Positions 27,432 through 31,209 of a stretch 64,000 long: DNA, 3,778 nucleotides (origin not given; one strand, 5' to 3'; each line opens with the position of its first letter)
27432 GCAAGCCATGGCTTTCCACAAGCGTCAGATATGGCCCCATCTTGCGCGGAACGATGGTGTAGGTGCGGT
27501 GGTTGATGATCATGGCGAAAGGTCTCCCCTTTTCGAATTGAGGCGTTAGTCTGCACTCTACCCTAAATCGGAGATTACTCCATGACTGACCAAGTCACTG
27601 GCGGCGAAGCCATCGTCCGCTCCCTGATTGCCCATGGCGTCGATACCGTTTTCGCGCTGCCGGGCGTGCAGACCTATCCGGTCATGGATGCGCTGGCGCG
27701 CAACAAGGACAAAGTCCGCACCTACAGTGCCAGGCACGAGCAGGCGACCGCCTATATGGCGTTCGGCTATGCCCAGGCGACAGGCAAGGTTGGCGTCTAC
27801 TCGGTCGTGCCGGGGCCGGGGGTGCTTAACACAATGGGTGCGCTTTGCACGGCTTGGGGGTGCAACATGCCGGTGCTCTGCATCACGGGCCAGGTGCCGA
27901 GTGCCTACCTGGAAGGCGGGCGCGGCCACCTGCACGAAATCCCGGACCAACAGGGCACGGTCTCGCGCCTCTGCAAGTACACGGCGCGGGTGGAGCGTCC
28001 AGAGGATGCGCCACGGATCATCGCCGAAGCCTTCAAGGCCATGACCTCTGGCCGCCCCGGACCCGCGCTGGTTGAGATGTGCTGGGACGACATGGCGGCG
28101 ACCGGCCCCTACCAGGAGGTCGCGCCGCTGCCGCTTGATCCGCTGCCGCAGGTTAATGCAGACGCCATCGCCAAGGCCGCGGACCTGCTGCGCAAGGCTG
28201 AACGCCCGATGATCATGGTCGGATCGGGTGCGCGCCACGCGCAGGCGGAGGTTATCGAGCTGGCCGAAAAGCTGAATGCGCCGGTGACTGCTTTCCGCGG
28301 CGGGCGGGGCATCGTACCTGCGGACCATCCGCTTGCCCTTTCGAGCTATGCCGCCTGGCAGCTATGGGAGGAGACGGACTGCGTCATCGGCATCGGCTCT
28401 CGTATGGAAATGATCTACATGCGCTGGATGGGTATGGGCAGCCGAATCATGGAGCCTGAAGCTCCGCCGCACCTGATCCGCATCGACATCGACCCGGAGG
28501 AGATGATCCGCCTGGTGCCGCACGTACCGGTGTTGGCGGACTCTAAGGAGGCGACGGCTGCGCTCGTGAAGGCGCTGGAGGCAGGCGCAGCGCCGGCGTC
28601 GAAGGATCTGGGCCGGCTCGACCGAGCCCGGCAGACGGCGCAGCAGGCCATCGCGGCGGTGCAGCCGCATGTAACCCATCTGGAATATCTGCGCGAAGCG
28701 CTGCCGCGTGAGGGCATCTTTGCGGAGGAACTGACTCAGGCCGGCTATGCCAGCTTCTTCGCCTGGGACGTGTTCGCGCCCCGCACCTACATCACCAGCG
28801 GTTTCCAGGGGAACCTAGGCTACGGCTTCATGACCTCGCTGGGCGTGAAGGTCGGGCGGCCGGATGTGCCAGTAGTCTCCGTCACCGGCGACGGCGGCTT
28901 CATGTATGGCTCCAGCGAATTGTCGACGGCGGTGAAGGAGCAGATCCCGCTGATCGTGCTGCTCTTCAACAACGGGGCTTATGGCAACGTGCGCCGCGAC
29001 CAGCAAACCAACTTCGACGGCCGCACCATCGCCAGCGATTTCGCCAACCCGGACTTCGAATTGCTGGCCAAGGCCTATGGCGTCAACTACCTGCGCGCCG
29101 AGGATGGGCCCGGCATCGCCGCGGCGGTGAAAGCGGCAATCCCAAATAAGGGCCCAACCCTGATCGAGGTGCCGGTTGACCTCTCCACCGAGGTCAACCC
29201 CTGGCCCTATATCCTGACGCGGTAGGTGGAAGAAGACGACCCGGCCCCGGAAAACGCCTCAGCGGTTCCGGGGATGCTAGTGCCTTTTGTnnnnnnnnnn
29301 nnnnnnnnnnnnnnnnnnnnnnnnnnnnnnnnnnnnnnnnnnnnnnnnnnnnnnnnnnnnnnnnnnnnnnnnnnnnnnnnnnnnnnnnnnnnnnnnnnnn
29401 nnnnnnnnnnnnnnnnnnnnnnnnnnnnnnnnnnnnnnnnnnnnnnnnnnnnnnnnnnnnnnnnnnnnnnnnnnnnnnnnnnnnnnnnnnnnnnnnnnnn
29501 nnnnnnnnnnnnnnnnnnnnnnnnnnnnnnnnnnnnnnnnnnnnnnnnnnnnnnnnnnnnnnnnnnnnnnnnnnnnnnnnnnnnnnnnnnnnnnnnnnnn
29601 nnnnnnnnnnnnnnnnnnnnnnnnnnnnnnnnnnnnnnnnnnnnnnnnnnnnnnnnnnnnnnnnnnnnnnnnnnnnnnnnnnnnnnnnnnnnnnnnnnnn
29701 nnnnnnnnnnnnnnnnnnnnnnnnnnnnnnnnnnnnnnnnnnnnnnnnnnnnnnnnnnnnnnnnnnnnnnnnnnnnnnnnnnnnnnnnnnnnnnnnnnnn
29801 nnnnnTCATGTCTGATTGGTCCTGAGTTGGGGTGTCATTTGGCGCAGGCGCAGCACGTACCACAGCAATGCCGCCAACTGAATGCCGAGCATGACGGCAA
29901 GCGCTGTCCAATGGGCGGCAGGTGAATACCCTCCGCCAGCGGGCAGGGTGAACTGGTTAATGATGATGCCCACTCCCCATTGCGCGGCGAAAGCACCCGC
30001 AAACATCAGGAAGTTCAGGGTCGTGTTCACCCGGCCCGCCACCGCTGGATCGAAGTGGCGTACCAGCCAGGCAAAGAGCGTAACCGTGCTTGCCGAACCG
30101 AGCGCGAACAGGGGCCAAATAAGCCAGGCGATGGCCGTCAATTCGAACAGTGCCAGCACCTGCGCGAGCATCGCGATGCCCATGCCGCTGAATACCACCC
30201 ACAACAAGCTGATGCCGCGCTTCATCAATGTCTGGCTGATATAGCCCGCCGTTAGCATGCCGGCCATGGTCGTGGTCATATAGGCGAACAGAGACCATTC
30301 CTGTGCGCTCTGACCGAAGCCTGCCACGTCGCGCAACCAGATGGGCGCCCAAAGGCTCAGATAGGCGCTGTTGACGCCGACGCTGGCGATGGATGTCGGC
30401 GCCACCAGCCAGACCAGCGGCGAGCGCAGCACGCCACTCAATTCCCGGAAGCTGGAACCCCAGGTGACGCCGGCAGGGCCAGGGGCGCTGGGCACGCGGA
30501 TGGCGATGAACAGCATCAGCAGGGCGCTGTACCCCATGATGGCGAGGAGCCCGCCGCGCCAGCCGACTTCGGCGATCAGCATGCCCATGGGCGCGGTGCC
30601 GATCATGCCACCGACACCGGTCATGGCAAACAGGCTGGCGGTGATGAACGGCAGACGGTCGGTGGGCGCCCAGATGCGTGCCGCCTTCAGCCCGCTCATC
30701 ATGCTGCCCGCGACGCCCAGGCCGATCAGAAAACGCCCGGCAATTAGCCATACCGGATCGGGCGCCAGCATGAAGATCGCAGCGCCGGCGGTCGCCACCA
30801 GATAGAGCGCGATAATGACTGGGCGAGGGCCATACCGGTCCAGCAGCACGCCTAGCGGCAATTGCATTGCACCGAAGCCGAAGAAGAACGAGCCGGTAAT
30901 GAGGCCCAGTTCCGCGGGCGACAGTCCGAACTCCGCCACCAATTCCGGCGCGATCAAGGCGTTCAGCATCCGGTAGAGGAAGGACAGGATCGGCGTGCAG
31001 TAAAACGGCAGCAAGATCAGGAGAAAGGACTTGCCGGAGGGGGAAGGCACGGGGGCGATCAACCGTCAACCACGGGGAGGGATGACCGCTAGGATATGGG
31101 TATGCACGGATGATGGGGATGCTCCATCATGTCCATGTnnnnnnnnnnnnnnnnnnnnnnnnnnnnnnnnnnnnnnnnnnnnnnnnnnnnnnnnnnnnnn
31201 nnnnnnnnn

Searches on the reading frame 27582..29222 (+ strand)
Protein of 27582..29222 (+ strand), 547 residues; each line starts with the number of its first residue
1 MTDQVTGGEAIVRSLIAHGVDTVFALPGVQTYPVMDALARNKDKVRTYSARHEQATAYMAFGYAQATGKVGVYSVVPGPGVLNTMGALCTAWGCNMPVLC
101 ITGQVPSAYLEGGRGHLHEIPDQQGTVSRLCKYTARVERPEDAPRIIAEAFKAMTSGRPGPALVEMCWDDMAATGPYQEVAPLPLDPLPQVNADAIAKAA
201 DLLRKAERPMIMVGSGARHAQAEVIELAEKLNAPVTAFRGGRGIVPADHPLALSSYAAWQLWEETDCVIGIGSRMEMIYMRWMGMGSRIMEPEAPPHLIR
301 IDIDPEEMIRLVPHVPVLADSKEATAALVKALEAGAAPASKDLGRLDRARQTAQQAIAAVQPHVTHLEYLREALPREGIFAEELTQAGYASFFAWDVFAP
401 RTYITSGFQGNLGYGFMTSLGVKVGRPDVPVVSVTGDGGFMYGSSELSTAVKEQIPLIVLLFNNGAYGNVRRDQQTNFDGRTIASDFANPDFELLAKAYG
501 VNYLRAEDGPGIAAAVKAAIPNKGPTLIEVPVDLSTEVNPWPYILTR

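Call 17: search_protein_families(library=pfam, proteins=[window:27582-29222:+], max_evalue=0.00001)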
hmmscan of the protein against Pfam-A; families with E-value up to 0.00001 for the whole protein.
window:27582-29222:+ (547 aa): 3 families
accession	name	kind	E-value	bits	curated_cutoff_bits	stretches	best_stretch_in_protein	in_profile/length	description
PF02776.23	TPP_enzyme_N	-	4.1e-38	130.3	26.8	1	6-124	2-117/119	Thiamine pyrophosphate enzyme, N-terminal TPP binding domain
PF02775.26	TPP_enzyme_C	-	7e-38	130.2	21.9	1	394-530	9-151/151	Thiamine pyrophosphate enzyme, C-terminal TPP binding domain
PF00205.28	TPP_enzyme_M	-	4.7e-28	98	30.4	1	196-328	1-137/137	Thiamine pyrophosphate enzyme, central domain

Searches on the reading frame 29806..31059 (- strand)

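Call 78: search_protein_families(library=pfam, proteins=[window:29806-31059:-], max_evalue=0.00001)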
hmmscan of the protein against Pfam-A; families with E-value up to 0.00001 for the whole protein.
window:29806-31059:- (417 aa): 1 family
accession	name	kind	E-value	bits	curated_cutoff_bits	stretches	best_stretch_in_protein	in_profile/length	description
PF07690.21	MFS_1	-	2.8e-34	119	33.4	1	25-359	7-346/347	Major Facilitator Superfamily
